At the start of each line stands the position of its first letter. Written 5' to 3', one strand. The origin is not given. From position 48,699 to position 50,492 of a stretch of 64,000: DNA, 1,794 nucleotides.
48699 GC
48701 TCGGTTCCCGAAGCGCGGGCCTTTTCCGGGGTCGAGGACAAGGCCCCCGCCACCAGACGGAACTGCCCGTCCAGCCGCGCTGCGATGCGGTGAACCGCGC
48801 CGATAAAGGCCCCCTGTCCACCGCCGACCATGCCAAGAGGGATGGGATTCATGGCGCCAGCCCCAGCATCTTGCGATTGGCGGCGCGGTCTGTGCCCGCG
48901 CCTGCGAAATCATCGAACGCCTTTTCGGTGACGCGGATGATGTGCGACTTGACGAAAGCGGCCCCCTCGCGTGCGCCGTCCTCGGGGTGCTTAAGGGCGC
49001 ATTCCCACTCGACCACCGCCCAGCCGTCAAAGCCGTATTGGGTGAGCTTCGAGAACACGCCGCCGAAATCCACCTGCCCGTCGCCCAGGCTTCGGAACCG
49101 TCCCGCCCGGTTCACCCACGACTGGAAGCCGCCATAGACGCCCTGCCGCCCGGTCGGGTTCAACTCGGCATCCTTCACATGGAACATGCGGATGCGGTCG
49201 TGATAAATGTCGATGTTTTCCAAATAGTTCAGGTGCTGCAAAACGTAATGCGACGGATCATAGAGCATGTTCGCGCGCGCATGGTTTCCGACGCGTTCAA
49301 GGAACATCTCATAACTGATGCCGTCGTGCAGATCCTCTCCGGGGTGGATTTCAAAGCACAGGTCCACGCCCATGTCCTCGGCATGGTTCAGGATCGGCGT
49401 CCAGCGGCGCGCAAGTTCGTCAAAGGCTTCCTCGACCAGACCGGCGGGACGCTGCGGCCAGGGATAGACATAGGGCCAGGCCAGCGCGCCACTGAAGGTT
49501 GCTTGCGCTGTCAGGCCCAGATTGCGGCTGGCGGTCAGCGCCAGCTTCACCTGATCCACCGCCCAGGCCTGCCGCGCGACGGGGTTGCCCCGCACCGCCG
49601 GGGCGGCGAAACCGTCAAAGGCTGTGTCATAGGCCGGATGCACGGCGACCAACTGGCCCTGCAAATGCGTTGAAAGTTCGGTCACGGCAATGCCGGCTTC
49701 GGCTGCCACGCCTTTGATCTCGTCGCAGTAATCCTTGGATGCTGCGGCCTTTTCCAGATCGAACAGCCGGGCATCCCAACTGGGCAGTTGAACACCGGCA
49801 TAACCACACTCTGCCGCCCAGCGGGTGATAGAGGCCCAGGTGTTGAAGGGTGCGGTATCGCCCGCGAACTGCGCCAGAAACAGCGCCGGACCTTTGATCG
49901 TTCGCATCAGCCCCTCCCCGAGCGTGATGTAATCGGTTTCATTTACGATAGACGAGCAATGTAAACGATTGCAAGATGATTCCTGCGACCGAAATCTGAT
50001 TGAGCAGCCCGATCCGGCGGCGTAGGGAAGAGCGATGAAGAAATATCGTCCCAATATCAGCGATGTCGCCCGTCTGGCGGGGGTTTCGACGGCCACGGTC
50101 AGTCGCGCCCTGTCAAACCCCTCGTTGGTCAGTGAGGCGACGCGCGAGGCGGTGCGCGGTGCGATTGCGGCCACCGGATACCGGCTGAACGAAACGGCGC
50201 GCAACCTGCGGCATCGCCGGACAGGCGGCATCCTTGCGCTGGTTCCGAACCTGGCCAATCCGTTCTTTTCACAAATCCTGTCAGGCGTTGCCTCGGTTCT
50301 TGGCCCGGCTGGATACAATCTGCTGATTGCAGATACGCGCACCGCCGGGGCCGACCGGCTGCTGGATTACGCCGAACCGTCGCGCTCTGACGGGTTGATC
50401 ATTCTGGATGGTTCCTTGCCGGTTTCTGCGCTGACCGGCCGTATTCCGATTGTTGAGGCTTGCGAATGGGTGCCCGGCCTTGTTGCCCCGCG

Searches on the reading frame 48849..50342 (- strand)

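Call 83: search_protein_families(library=pfam, proteins=[window:48849-50342:-], max_evalue=0.00001)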
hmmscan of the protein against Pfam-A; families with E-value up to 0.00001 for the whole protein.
window:48849-50342:- (497 aa): 1 family
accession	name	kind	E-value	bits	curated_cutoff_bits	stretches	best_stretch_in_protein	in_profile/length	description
PF01261.30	AP_endonuc_2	-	6.7e-39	134.5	31.1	1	174-466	2-248/249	Xylose isomerase-like TIM barrel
